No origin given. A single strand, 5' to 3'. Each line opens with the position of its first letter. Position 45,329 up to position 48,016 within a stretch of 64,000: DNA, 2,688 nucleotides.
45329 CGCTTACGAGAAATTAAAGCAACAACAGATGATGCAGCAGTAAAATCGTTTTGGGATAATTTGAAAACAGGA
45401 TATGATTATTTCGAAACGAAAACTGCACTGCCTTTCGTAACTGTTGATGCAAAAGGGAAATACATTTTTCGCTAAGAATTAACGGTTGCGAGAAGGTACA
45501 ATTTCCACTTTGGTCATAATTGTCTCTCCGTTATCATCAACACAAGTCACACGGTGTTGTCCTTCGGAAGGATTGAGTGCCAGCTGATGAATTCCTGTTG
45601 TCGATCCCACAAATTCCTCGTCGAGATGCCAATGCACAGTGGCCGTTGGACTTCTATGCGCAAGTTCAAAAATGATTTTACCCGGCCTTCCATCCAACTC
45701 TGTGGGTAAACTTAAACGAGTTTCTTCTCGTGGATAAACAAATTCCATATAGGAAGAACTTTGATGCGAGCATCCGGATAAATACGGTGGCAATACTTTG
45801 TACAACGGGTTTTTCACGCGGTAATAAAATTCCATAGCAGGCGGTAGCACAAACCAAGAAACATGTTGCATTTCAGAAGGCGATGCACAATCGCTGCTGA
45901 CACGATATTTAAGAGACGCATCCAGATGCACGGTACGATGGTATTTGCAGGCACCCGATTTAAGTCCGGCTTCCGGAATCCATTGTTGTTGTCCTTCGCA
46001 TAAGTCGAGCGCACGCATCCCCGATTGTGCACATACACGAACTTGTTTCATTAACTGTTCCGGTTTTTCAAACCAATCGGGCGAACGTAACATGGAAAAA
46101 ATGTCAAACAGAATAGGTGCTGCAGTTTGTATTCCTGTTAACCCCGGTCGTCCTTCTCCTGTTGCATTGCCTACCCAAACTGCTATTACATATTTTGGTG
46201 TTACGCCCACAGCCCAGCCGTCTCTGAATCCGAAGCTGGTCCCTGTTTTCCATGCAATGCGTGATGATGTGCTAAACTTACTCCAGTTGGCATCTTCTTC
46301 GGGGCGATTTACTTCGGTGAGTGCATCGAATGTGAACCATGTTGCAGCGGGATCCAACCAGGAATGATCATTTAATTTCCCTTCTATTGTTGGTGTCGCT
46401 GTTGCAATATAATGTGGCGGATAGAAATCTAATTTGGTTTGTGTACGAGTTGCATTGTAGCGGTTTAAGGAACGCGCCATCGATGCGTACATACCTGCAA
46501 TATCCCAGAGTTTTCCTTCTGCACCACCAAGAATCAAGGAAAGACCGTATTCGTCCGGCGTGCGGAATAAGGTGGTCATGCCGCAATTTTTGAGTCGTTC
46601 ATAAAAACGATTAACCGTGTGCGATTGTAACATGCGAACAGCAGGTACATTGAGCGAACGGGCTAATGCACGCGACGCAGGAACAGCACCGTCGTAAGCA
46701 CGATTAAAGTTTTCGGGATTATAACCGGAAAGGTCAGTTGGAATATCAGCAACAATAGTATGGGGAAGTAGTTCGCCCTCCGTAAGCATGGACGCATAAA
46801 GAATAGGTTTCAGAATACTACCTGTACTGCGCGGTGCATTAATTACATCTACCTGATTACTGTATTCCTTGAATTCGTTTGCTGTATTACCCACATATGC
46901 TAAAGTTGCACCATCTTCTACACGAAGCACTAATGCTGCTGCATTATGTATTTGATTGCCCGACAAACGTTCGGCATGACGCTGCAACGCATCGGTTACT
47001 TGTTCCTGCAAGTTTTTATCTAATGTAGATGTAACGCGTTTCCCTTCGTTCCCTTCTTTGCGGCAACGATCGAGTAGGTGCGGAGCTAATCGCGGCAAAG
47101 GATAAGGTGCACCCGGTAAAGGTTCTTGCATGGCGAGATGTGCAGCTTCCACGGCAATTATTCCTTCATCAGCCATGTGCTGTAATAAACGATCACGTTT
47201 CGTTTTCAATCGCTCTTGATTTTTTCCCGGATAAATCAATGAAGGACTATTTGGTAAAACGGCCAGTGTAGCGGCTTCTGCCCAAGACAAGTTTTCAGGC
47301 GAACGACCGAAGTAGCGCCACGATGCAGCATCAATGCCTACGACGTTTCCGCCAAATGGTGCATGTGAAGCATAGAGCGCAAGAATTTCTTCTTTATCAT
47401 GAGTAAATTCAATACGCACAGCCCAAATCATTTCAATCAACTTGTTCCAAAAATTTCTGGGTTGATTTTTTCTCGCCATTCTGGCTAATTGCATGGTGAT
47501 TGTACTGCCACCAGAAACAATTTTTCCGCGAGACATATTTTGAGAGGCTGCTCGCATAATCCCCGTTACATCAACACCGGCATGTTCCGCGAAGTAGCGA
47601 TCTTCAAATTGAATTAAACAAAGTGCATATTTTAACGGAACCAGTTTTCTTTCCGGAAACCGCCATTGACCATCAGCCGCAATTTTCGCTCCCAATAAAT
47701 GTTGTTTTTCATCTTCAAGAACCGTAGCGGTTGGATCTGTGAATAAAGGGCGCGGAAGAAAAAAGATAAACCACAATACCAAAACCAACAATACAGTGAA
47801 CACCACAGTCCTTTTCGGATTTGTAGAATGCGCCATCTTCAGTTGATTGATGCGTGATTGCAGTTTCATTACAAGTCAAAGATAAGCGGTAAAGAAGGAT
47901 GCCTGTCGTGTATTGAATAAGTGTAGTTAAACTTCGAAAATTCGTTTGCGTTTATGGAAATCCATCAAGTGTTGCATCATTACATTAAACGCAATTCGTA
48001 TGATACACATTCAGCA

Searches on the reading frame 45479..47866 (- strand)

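Call 47: search_protein_families(library=pfam, proteins=[window:45479-47866:-], max_evalue=0.00001)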
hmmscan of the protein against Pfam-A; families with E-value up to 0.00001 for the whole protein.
window:45479-47866:- (795 aa): 3 families
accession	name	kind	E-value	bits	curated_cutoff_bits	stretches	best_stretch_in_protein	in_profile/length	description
PF00912.28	Transgly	-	2.2e-48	164.4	27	1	76-231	22-177/178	Transglycosylase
PF06832.18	BiPBP_C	-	2.2e-16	59.9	26.8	1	699-784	4-87/90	Penicillin-Binding Protein C-terminus Family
PF00905.27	Transpeptidase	-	2.8e-07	30.5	22.1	1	310-585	2-293/299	Penicillin binding protein transpeptidase domain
